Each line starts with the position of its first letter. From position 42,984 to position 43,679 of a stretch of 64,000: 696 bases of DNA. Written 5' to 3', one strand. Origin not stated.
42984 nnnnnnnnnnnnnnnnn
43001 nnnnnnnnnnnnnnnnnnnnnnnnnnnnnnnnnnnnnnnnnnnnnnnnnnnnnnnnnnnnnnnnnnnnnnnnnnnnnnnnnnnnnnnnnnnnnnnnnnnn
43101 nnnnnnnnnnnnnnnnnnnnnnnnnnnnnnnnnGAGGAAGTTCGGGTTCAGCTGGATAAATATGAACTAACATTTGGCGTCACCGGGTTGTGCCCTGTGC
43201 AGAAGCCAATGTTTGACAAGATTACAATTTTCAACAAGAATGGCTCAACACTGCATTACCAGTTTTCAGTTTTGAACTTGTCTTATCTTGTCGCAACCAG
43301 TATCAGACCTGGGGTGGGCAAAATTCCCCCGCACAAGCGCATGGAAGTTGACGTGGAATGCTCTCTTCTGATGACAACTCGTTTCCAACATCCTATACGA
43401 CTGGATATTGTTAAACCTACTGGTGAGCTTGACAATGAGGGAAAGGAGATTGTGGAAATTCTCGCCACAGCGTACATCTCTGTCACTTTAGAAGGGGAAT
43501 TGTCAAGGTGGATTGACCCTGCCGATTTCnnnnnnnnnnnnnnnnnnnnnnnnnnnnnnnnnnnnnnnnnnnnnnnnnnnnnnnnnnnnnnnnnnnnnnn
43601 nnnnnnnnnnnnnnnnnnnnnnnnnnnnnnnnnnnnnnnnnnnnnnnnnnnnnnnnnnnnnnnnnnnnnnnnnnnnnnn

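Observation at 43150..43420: MSP/PapD-like juxtamembrane module between TM helix and kinase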

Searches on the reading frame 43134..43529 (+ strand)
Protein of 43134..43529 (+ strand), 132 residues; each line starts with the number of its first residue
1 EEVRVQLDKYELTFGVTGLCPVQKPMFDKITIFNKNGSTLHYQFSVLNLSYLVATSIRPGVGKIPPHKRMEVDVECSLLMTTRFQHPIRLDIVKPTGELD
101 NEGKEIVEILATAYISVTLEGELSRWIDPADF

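Call 37: search_solved_structures(query=A2, max_evalue=10, show_alignments=3)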
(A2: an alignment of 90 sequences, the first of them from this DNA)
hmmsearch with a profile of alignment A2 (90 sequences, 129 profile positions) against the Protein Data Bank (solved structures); distinct sequences matched with E-value up to 10: 40.
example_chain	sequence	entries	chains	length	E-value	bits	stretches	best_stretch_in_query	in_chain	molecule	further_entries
7sqc_F0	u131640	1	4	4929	5.8e-64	217.1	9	11-83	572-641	Hydin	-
7n6g_1J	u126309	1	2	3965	4.3e-58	198.1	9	11-83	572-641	HYDIN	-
9ijj_h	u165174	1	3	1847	2.3e-19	72.9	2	27-113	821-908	Cilia- and flagella-associated protein 65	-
9ijj_4G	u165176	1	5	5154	2e-18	69.8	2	24-81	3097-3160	Hydrocephalus-inducing protein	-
7n6g_1L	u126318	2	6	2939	9.3e-17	64.5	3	24-84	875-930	FAP47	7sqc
7n61_1B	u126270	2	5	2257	1.4e-14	57.4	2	28-82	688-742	FAP65 | Flagellar associated protein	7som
7n6g_3H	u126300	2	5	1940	2.7e-14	56.5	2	24-80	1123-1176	FAP74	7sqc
7n6g_4C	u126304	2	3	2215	8.9e-12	48.4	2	27-82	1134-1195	FAP81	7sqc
9ijj_O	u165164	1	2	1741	1.8e-10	44.1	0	49-85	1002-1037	Deleted in lung and esophageal cancer 1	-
9ijj_C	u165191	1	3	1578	6e-08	36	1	4-92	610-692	Cilia- and flagella-associated protein 74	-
9ijj_4A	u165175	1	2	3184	4.7e-07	33.1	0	33-82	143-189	Cilia and flagella-associated protein 47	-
9ijj_L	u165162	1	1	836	7.3e-07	32.5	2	26-81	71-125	Cilia- and flagella-associated protein 221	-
2rr3_A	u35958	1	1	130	0.0032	20.7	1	29-82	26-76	Vesicle-associated membrane protein-associated protein A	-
7n6g_3J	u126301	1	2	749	0.0043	20.3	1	15-82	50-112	FAP360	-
3qbt_B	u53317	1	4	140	0.0044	20.2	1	29-82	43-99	Inositol polyphosphate 5-phosphatase OCRL-1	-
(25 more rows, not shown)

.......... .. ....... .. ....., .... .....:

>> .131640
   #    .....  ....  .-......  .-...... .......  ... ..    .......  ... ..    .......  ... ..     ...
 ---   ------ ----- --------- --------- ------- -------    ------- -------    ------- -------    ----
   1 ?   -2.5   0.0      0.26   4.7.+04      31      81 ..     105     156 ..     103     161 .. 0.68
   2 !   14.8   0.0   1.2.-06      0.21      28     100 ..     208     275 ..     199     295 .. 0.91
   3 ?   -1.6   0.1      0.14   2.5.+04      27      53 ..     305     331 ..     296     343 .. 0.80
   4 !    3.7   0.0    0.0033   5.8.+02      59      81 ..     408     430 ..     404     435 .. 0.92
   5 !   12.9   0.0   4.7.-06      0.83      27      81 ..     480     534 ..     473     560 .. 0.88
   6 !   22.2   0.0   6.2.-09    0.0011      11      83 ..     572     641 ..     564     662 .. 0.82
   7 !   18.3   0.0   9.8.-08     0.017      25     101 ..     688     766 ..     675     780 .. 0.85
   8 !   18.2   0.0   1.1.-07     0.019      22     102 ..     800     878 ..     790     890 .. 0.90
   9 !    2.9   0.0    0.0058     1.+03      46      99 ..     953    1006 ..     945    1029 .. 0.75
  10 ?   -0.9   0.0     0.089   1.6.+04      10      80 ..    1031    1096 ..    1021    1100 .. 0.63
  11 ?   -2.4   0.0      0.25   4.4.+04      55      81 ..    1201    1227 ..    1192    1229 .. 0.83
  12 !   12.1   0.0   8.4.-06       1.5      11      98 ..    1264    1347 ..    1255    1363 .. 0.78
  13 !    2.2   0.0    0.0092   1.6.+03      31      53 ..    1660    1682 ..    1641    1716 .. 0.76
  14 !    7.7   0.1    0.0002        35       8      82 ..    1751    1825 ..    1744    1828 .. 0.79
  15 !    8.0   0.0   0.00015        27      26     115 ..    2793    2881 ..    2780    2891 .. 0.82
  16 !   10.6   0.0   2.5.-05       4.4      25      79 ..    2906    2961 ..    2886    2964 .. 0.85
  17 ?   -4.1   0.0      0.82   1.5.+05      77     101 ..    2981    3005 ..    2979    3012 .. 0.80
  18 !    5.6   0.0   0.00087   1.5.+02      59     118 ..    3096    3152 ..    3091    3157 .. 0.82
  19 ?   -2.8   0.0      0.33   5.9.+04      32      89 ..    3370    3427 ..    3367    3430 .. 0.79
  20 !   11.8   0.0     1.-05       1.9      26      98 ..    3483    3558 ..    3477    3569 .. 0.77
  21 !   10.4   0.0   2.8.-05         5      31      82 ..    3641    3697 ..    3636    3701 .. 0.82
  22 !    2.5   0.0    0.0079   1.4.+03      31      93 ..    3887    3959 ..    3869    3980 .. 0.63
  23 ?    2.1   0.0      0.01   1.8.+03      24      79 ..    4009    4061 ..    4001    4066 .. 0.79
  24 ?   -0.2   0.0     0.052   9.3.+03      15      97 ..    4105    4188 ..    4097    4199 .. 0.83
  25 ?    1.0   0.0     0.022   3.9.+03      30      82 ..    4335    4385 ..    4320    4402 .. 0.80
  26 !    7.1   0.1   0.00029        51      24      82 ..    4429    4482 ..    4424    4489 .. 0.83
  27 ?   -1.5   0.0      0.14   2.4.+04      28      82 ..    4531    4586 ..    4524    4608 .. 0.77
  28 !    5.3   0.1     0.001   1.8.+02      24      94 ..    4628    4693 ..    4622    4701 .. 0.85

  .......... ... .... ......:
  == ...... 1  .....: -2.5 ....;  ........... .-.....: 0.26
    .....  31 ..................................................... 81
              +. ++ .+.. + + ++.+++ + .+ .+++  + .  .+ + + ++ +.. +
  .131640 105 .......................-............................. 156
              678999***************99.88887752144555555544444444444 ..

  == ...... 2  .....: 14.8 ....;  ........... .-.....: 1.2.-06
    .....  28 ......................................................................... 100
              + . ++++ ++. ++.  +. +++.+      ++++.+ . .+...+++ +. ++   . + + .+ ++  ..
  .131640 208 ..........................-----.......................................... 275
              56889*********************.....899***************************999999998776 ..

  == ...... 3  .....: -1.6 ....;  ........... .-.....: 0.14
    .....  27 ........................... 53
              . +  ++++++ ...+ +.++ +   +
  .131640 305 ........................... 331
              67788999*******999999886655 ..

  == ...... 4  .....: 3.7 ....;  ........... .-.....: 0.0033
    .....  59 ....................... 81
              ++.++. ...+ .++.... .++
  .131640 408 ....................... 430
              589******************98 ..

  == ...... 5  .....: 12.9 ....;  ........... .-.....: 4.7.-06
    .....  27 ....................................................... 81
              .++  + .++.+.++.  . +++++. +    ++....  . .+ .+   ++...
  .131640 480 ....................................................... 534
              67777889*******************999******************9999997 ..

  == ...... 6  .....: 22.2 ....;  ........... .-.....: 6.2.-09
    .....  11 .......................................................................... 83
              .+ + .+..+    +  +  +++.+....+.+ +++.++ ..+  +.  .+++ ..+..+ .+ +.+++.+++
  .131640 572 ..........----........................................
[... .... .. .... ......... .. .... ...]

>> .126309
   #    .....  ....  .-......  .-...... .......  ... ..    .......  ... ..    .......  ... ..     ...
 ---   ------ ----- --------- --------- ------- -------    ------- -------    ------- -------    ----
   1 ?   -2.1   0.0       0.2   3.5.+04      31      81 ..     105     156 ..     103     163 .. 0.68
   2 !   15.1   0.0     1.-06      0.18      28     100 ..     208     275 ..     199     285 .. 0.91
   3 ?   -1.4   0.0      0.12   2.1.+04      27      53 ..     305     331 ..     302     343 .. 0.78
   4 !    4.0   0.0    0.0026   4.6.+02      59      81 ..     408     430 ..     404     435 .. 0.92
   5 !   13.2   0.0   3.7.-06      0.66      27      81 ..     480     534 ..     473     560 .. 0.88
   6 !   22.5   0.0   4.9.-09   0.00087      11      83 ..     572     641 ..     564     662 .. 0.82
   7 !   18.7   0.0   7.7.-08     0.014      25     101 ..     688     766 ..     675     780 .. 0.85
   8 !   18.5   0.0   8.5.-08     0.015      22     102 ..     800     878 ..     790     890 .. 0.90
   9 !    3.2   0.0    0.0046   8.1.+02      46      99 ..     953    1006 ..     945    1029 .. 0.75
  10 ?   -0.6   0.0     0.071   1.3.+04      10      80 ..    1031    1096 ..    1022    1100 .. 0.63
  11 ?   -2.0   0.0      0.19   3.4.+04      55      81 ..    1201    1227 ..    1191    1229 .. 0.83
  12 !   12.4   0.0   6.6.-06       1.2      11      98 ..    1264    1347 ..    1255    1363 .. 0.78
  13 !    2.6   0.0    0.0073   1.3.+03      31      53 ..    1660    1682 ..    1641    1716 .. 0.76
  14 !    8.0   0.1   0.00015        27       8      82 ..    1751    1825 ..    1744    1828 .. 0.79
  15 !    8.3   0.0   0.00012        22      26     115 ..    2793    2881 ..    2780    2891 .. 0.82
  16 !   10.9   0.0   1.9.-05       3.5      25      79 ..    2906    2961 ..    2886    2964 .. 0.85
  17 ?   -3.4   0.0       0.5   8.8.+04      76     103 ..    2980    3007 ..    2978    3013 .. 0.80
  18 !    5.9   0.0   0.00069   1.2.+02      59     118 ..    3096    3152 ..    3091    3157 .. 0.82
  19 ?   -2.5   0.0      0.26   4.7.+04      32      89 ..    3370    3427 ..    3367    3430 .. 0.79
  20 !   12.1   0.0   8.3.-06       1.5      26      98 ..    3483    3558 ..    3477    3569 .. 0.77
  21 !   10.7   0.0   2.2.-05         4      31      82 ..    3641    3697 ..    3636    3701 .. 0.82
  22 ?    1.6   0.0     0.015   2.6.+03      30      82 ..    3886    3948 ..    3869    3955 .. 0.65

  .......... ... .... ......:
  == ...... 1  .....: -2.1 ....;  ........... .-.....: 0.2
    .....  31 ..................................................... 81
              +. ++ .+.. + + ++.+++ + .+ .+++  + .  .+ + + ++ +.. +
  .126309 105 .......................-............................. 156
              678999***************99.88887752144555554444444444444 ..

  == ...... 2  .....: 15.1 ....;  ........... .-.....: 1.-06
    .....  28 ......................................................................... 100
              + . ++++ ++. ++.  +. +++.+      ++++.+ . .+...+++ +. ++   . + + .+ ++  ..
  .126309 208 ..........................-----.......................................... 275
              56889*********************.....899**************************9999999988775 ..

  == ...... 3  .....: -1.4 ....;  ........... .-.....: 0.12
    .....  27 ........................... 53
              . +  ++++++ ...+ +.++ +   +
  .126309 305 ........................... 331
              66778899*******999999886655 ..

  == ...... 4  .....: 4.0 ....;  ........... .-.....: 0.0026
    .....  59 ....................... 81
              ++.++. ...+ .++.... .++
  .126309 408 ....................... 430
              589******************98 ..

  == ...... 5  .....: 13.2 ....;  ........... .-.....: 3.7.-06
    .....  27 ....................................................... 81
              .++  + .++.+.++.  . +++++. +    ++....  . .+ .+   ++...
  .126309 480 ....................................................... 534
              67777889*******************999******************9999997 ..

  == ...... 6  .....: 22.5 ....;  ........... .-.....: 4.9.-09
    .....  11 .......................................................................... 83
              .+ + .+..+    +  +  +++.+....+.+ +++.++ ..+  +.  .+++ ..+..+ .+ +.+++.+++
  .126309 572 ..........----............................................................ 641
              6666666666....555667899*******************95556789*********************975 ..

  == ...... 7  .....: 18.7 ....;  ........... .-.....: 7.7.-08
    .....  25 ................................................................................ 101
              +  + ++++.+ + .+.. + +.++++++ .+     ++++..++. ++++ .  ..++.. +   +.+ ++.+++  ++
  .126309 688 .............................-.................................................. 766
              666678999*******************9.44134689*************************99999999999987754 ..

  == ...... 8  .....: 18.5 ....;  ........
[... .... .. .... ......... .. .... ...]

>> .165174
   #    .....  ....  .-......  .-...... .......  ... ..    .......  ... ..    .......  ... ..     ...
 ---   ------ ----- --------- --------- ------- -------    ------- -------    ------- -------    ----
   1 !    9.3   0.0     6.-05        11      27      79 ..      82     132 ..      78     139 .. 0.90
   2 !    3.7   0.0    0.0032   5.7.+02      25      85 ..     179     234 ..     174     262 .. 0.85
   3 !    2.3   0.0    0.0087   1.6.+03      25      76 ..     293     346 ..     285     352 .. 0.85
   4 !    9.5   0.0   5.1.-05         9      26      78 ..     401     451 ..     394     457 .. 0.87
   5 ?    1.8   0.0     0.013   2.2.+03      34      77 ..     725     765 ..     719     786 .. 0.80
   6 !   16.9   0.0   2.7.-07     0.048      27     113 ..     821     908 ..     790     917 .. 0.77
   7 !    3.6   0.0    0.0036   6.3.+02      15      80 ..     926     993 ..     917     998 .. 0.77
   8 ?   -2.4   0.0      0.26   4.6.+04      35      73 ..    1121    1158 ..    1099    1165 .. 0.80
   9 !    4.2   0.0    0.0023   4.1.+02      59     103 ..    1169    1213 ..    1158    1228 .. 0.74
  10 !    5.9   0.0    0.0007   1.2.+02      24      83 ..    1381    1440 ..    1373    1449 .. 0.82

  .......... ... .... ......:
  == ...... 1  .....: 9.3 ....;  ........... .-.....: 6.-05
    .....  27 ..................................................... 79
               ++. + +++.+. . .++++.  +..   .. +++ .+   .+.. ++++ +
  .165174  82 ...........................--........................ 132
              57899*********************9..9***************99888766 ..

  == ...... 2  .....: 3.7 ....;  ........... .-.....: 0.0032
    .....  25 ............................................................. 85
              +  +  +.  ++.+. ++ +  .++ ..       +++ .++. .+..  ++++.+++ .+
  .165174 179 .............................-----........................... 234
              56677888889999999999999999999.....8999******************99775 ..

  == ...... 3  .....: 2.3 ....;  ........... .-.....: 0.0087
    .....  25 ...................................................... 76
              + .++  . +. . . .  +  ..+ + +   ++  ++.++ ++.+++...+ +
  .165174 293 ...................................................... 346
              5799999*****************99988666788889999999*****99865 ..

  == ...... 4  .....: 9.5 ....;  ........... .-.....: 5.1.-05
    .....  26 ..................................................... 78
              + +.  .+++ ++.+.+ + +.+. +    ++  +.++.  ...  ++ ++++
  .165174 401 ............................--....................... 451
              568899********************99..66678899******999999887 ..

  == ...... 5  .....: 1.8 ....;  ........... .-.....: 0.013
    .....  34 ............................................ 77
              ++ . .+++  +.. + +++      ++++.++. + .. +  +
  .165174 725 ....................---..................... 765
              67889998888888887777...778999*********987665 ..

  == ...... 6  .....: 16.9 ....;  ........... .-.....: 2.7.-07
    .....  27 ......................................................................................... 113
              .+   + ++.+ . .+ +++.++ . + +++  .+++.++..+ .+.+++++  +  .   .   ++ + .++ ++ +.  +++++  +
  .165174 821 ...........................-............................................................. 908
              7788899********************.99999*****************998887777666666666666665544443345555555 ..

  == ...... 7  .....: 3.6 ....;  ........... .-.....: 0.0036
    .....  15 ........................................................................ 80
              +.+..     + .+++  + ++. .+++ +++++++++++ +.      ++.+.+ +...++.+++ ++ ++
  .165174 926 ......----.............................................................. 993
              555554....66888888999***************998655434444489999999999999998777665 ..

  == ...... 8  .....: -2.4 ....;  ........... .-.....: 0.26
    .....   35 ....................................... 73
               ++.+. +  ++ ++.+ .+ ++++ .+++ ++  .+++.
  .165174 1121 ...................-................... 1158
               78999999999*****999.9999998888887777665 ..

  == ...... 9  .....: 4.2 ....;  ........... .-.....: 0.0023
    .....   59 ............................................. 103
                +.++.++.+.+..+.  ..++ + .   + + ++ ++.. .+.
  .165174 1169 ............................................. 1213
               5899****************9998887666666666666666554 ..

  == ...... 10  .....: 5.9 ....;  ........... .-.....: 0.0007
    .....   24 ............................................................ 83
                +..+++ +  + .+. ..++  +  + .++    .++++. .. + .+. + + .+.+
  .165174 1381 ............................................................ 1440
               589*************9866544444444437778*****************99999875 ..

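Call 39: search_protein_families(library=pfam, alignment_id=A2, max_evalue=0.01)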
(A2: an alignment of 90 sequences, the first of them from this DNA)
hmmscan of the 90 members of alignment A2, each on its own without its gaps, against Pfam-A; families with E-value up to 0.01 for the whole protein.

A. member 1, seq(132 aa): 1 family
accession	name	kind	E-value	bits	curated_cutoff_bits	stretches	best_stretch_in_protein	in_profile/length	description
PF24798.1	Ig-CFAP74_4th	-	0.0051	17.4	28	1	18-85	9-74/95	CFAP74 forth Ig-like domain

B. families by the number of members that match (of 90 scanned): 17 families
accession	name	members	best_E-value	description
PF24507.1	Ig_CFAP65_4th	30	6.1e-08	CFAP65, fourth Ig-like domain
PF22544.2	HYDIN_VesB_CFA65-like_Ig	29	8.3e-07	HYDIN/CFA65/VesB-like, Ig-like domain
PF22076.2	Cep192_D6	27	1.5e-06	Cep192 domain 6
PF00635.32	Motile_Sperm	15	5.8e-08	MSP (Major sperm protein) domain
PF22067.2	Cep192_D3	13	0.00012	Cep192 domain 3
PF21310.3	OCRL-like_ASH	10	0.00043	Inositol polyphosphate 5-phosphatase OCRL-like, ASH domain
PF25249.1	Ig_CFAP65_7th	9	4.5e-06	CFAP65, seventh Ig-like domain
PF15780.11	ASH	5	0.00012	Abnormal spindle-like microcephaly-assoc'd, ASPM-SPD-2-Hydin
PF24798.1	Ig-CFAP74_4th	5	0.00083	CFAP74 forth Ig-like domain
PF23619.1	Ig_VWA7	4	0.00092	VWA7 Ig-like domain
PF23316.1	Ig_DLEC1_6th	3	0.0081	DLEC1 sixth Ig-like domain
PF25248.1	Ig_CFAP65_8th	2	0.00073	CFAP65, eight Ig-like domain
PF14874.12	PapD-like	1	0.00025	Flagellar-associated PapD-like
PF22073.2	Cep192_D4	1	0.0028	Cep192 domain 4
PF17766.7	fn3_6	1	0.0032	Fibronectin type-III domain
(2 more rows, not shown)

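Call 41: predict_structure(alignment_id=A2)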
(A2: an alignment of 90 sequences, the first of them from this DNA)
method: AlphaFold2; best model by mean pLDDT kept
length: 132 residues; sequences in the alignment: 90
mean_pLDDT: 95.0   pTM: 0.84
mean pLDDT of the five models: 95.0, 94.5, 94.3, 94.3, 94.2
residues with pLDDT >= 90: 120; 70-90: 10; 50-70: 2; < 50: 0
segments of 3 or more residues with pLDDT < 50: none
pLDDT, mean of each block of 10 residues (from residue 1): 93 95 97 98 96 97 98 97 97 97 97 97 80 68
secondary structure, 60 per line:
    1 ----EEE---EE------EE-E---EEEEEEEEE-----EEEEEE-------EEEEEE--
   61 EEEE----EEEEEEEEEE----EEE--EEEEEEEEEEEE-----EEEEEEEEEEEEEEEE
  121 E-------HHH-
elements in order: E5-7 E26-34 E40-45 E53-58 E61-64 E69-78 E83-85 E88-99 E105-121

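Call 44: find_homologous_proteins(query=A2, max_evalue=0.001)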
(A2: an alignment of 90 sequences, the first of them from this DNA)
Query A2 (90 sequences): 451 candidates shared short words with the query, none scored E <= 0.001.

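Call 74: fold_search(model_id=the predicted structure, library=pdb)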
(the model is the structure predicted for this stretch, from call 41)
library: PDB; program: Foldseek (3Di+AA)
matches with E <= 10: 1761; with E <= 0.001: 63
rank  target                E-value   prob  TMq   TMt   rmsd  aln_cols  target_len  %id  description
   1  3qbt_F                2.3e-06  1.00  0.56  0.53   5.6       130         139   15  Crystal structure of OCRL1 540-678 in complex with Rab8a:GppNHp (released 2011-03-23)
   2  3qbt_B                9.7e-06  1.00  0.62  0.63   4.3       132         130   12  Crystal structure of OCRL1 540-678 in complex with Rab8a:GppNHp (released 2011-03-23)
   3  3qis_A                1.5e-05  1.00  0.56  0.27   5.4       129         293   16  Recognition of the F&H motif by the Lowe Syndrome protein OCRL (released 2011-06-15)
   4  2e6j_MODEL_1_A        1.8e-05  1.00  0.55  0.64   5.6       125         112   12  Solution structure of the C-terminal PapD-like domain from human HYDIN protein (released 2007-07-03)
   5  9ijj_C                2.1e-05  1.00  0.68  0.11   3.7       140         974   13  In situ structure of the central apparatus in mouse sperm axoneme. (released 2025-06-04)
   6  2ys4_MODEL_1_A        2.2e-05  1.00  0.56  0.61   5.4       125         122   14  Solution structure of the N-terminal PapD-like domain of HYDIN protein from human (released 2008-04-08)
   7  9ijj_E                2.4e-05  1.00  0.69  0.20   3.5       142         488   13  In situ structure of the central apparatus in mouse sperm axoneme. (released 2025-06-04)
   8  7n61_1B               3.6e-05  1.00  0.58  0.13   3.6       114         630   18  structure of C2 projections and MIPs (released 2022-05-18)
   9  7sqc_T0               4.0e-05  1.00  0.67  0.18   4.9       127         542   15  Ciliary C1 central pair apparatus isolated from Chlamydomonas reinhardtii (released 2022-04-13)
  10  7sqc_T1               4.9e-05  1.00  0.65  0.17   5.2       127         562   13  Ciliary C1 central pair apparatus isolated from Chlamydomonas reinhardtii (released 2022-04-13)
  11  7som_J                5.4e-05  1.00  0.56  0.13   7.7       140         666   13  Ciliary C2 central pair apparatus isolated from Chlamydomonas reinhardtii (released 2022-04-13)
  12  6fvi                  6.0e-05  1.00  0.68  0.64   4.0       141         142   10  ASH / PapD-like domain of human CEP192 (PapD-like domain 7) (released 2019-03-20)
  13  7sqc_T2               6.3e-05  1.00  0.59  0.16   8.9       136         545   17  Ciliary C1 central pair apparatus isolated from Chlamydomonas reinhardtii (released 2022-04-13)
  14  8hs7                  6.3e-05  1.00  0.54  0.56   5.6       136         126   12  Crystal structure of Vesicle-associated membrane protein-associated protein SCS2 from yeast (released 2024-01-17)
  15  2bvu_A                8.1e-05  1.00  0.52  0.55   5.3       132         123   17  D83R mutant of Asaris suum major sperm protein (MSP) (released 2006-10-25)
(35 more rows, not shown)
